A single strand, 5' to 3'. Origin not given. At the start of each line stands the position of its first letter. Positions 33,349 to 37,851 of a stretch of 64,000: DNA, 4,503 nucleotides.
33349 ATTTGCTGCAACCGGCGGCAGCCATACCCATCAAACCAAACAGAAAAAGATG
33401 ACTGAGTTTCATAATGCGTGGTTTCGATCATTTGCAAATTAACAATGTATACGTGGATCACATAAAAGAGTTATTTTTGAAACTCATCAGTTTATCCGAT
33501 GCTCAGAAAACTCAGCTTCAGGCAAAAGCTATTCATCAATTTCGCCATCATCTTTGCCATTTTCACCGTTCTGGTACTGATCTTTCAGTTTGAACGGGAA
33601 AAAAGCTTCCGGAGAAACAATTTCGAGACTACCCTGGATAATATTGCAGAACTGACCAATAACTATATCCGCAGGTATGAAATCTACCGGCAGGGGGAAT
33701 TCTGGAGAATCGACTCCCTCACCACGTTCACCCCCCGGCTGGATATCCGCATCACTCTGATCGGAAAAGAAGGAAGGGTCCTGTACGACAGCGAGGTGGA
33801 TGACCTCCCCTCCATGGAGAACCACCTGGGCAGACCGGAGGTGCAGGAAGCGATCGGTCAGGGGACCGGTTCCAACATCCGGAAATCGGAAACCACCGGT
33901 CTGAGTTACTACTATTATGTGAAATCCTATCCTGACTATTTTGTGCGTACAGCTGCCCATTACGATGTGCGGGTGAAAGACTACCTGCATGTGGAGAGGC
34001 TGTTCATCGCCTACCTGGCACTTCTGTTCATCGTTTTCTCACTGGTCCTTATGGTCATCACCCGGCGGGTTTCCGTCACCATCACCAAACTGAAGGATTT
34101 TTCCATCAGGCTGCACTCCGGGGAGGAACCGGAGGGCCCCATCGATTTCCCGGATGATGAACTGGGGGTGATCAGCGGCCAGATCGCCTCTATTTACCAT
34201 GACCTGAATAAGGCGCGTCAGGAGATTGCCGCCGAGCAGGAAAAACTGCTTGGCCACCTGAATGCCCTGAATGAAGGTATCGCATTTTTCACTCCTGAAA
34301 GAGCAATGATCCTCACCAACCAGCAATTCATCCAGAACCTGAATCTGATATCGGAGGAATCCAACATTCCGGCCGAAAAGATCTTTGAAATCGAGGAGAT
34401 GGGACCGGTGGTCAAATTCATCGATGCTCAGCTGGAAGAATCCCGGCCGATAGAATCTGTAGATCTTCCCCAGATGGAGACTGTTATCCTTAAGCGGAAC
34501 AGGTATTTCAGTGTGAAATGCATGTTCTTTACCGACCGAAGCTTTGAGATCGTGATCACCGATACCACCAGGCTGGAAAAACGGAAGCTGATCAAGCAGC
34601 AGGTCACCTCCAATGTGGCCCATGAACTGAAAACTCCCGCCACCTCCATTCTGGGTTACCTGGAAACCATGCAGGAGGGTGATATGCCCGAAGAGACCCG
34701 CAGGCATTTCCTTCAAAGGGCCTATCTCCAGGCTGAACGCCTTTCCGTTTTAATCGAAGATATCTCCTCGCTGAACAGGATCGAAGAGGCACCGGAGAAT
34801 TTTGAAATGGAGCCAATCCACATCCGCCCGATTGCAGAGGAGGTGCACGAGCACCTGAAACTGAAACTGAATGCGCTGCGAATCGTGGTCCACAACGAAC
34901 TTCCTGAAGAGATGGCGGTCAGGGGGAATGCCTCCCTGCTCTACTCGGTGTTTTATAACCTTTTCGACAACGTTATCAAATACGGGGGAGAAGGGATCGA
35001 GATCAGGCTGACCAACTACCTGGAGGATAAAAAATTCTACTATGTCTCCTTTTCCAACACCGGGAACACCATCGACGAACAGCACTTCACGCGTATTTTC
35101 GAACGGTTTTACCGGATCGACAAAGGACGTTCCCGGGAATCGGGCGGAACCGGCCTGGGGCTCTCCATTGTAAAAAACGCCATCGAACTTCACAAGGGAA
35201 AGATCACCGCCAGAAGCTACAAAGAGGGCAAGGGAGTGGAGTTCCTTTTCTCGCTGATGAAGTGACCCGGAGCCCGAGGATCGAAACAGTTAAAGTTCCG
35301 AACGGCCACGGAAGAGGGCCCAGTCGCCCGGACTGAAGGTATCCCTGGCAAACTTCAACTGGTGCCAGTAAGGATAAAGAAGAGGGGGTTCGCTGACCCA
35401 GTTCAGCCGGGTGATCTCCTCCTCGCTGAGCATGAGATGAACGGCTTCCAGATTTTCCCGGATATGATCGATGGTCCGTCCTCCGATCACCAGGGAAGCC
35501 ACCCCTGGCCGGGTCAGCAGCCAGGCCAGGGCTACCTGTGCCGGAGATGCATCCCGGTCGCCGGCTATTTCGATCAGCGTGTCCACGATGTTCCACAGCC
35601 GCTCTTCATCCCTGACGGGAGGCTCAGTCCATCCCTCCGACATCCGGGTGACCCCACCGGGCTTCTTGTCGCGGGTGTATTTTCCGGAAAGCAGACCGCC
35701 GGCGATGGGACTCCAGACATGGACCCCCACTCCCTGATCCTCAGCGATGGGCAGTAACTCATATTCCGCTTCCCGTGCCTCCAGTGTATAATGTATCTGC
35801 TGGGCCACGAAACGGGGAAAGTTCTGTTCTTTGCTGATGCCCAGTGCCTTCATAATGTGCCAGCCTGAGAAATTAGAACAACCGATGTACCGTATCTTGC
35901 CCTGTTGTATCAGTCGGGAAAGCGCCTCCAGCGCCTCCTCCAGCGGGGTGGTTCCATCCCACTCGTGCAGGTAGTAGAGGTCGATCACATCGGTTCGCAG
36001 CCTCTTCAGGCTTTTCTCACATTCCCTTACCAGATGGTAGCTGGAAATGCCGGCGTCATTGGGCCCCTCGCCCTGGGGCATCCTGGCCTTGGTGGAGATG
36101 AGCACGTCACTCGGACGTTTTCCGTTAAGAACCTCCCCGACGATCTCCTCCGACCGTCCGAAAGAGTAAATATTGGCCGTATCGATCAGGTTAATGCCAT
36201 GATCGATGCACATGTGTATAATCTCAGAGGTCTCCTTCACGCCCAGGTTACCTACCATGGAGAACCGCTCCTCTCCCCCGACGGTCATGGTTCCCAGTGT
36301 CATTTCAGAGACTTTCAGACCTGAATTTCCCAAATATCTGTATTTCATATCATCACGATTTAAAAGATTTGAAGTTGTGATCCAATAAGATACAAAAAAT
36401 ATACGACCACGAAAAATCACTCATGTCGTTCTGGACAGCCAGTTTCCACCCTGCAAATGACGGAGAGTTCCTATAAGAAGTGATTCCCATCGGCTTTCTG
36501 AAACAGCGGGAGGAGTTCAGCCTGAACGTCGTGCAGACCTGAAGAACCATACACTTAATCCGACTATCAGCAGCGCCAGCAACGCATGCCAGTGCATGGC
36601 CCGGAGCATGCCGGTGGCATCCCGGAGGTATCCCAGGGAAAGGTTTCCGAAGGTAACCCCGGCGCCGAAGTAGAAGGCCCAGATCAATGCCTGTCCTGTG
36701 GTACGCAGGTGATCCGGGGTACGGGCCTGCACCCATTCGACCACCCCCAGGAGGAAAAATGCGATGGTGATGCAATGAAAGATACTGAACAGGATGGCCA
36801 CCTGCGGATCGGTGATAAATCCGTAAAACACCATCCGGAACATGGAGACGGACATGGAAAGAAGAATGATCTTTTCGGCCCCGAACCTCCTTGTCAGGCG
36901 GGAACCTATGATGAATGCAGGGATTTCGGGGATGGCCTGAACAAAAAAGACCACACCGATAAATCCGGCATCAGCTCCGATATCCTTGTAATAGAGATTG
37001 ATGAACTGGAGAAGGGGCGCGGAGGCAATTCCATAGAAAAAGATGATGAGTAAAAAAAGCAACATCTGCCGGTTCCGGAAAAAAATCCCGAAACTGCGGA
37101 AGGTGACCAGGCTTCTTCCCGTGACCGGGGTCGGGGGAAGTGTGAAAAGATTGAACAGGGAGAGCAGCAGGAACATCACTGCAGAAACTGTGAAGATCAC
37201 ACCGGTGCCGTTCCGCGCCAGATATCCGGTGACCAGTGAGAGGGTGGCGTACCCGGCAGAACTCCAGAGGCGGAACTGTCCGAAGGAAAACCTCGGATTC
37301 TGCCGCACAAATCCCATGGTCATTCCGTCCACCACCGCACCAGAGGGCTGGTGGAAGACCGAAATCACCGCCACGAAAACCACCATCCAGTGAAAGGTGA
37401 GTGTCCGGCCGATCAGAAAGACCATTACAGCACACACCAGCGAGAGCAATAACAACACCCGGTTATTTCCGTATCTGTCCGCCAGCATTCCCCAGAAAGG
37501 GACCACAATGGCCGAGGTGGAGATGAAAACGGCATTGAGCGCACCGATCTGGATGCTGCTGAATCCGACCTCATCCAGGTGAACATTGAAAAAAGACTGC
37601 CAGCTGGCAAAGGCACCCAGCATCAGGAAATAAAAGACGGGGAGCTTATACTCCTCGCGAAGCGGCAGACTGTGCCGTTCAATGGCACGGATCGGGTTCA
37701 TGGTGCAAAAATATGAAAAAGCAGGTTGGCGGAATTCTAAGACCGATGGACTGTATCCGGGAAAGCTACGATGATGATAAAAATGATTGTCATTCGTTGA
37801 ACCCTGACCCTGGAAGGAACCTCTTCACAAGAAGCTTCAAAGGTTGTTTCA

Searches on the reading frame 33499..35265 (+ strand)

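Call 65: search_protein_families(library=pfam, proteins=[window:33499-35265:+], max_evalue=0.00001)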
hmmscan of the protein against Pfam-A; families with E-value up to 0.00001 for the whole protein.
window:33499-35265:+ (588 aa): 2 families
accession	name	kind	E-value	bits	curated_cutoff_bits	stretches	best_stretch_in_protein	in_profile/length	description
PF02518.31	HATPase_c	-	8.1e-21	75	26.4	1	477-586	2-107/111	Histidine kinase-, DNA gyrase B-, and HSP90-like ATPase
PF00512.31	HisKA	-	4.2e-14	52.8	26.9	1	366-430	2-65/66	His Kinase A (phospho-acceptor) domain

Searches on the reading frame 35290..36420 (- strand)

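Call 65: search_protein_families(library=pfam, proteins=[window:35290-36420:-], max_evalue=0.00001)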
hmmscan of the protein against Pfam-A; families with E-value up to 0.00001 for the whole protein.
window:35290-36420:- (376 aa): 1 family
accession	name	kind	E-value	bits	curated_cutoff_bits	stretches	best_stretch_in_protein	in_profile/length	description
PF00248.27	Aldo_ket_red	-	2.8e-72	243.7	24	1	39-340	1-287/291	Aldo/keto reductase family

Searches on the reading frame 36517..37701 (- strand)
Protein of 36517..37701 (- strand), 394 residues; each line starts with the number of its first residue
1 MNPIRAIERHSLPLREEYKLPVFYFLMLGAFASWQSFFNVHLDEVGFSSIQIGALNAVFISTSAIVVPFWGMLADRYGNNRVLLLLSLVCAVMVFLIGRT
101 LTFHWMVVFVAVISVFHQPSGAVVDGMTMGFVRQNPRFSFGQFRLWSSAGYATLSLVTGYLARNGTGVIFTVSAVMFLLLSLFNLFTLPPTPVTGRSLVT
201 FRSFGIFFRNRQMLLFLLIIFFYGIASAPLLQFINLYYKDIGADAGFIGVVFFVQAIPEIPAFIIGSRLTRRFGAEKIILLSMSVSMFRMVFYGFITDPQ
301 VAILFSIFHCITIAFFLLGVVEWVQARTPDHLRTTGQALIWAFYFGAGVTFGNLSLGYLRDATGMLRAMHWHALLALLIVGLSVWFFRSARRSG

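Call 65: search_protein_families(library=pfam, proteins=[window:36517-37701:-], max_evalue=0.00001)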
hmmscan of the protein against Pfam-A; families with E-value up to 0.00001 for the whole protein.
window:36517-37701:- (394 aa): 4 families
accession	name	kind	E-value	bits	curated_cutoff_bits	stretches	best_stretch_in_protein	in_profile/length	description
PF12832.13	MFS_1_like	-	6.1e-55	187.2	25.2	1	19-362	3-364/373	MFS_1 like family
PF07690.21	MFS_1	-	4.6e-23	82.1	33.4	1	29-349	10-344/347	Major Facilitator Superfamily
PF03825.22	Nuc_H_symport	-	1.7e-22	80.5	25.9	1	18-376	5-378/400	Nucleoside H+ symporter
PF01306.25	LacY_symp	-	5.5e-10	39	24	1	18-390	10-403/413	LacY proton/sugar symporter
